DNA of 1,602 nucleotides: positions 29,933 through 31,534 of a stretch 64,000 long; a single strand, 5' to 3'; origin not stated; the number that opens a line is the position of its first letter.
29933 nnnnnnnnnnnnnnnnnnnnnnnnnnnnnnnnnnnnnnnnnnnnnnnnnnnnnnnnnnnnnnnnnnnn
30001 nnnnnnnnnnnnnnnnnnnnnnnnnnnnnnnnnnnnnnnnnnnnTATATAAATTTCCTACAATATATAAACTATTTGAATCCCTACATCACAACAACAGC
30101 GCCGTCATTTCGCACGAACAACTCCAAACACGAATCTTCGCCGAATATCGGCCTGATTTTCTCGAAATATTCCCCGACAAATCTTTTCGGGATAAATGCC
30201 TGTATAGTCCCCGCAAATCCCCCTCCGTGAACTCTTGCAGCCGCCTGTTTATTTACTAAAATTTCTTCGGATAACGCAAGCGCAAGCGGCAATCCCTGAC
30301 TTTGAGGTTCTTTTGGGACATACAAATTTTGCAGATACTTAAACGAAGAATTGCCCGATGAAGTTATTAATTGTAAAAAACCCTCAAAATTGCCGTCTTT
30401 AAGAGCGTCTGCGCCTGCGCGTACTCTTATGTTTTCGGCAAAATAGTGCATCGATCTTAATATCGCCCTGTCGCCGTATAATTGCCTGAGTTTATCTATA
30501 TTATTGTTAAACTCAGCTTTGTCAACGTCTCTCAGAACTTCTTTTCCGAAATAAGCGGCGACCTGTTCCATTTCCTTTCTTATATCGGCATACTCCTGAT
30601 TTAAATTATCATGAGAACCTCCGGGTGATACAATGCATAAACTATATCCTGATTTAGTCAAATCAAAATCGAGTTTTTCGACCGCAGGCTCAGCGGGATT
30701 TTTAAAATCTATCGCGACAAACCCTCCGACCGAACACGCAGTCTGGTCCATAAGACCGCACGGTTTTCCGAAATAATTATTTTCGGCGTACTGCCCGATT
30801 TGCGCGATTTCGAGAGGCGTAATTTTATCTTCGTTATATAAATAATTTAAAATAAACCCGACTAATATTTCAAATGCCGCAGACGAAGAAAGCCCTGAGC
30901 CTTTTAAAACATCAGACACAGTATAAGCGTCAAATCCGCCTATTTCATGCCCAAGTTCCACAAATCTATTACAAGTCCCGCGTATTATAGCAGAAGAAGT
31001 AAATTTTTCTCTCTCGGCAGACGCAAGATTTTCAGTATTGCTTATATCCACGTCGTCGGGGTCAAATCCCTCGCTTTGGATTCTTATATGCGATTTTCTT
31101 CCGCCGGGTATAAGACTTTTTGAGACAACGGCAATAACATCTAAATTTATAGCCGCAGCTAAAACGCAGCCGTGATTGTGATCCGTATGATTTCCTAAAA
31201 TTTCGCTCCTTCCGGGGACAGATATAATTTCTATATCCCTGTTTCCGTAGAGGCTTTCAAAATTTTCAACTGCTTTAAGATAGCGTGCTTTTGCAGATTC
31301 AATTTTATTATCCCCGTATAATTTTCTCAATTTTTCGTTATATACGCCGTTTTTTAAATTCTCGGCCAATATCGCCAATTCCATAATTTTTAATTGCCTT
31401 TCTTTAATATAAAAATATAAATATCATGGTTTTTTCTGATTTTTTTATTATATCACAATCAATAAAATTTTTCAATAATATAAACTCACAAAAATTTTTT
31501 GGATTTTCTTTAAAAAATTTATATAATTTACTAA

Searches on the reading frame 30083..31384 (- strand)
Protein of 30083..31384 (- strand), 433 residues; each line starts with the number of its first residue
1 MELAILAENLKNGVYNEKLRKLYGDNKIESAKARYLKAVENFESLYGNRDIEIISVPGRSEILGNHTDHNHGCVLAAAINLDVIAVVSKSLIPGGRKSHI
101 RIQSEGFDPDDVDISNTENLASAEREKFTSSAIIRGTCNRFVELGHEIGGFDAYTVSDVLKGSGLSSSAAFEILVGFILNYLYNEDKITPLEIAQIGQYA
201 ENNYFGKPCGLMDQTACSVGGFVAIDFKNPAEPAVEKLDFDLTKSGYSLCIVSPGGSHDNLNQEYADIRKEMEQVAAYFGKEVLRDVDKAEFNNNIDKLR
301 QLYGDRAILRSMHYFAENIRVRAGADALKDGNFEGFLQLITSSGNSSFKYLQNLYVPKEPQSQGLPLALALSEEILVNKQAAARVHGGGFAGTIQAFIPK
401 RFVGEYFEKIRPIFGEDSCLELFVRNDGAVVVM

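Call 4: search_protein_families(library=pfam, proteins=[window:30083-31384:-], max_evalue=0.01)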
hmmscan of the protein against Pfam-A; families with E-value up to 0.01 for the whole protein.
window:30083-31384:- (433 aa): 2 families
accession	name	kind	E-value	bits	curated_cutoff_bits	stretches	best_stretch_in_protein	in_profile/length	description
PF10509.15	GalKase_gal_bdg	-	2.2e-18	66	23.1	1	40-89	1-49/49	Galactokinase galactose-binding signature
PF00288.32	GHMP_kinases_N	-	1.3e-15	57.8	22.3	1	137-221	6-87/87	GHMP kinases N terminal domain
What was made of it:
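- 30083..31384 (-): galK (galactokinase), the resident upstream core gene. PF10509 2e-18 and PF00288 1e-15 (call 4).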

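Call 15: find_related_loci(query=window:30083-31384:-, collection=genome_contigs, flank=4000)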
Query window:30083-31384:- (433 aa) in genome_contigs; peptide patterns used: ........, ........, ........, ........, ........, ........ (x = any residue, [..] = any of these).
556 stretches matched a pattern; 136 encode a relative of the query (tblastn E <= 1e-3); the best 80 are kept; 80 distinct loci.
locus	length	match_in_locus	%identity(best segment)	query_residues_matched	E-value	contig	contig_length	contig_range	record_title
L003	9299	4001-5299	76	1-433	0e+0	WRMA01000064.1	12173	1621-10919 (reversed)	MAG: Oscillospiraceae bacterium isolate Th196P3bin6 Ga0099364_10011357, whole genome shotgun sequence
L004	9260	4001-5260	50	6-433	4e-131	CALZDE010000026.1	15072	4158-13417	MAG: uncultured Selenomonadaceae bacterium isolate SRR14474052_bin.9_metaWRAP_v1.3_MAG genome assembly, contig: ERZ94239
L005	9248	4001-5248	51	1-425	9e-130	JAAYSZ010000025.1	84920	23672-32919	MAG: Erysipelotrichaceae bacterium isolate AS23ysBPME_6 204462_AS23, whole genome shotgun sequence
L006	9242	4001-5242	52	12-432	5e-129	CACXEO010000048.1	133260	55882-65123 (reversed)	MAG: Ruminococcaceae bacterium isolate RUG11193 genome assembly, contig: RUG11193_asm_48, whole genome shotgun sequence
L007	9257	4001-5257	50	6-430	1e-128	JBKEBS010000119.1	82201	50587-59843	MAG: Oscillospiraceae bacterium isolate VLC_066 k251_3144183, whole genome shotgun sequence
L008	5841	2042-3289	50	1-425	1e-128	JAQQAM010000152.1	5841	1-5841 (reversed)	MAG: Spirochaetales bacterium isolate bin_41 k141_266501, whole genome shotgun sequence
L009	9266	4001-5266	50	1-433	6e-128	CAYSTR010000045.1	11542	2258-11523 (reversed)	MAG TPA_asm: uncultured Oscillospiraceae bacterium isolate SRP242652_co1_45 genome assembly, contig: NODE_4880_length_11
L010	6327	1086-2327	51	12-432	4e-128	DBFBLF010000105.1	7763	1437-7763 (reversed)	MAG TPA_asm: Oscillospiraceae bacterium isolate MAG3818 k141_42083, whole genome shotgun sequence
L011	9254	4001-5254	50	1-428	8e-128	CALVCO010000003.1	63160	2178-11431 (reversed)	MAG: uncultured Erysipelotrichaceae bacterium isolate BRZ_SB__bin86 genome assembly, contig: BRZ_SB__NODE_560_length_631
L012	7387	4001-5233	50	9-429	1e-127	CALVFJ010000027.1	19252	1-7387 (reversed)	MAG: uncultured Erysipelotrichaceae bacterium isolate BRZ_RI__bin25 genome assembly, contig: BRZ_RI__NODE_2786_length_19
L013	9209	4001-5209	50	22-430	2e-127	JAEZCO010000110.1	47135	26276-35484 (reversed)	MAG: Bacillota bacterium isolate OH_CBrB_255 k127_952944, whole genome shotgun sequence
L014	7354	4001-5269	48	1-432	4e-127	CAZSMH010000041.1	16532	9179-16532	MAG TPA_asm: uncultured Christensenellaceae bacterium isolate SRP192927_co6_803 genome assembly, contig: NODE_7976_lengt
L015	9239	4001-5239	48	10-432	3e-126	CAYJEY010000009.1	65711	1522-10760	MAG TPA_asm: uncultured Holdemania sp. isolate ERP123703_co1_279 genome assembly, contig: NODE_367_length_65711_cov_19.3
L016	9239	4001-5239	54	13-432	3e-126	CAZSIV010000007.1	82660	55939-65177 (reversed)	MAG TPA_asm: uncultured Oscillospiraceae bacterium isolate SRP287540_co1_231 genome assembly, contig: NODE_199_length_82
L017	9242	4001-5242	49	12-432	3e-126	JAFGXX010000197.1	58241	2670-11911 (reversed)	MAG: Bacteroidales bacterium isolate ZodW_Metabat.7 k87_11195434, whole genome shotgun sequence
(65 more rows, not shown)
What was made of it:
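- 30083..31384 (-): 76% aa identity to the nearest genome, L003 (call 15).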
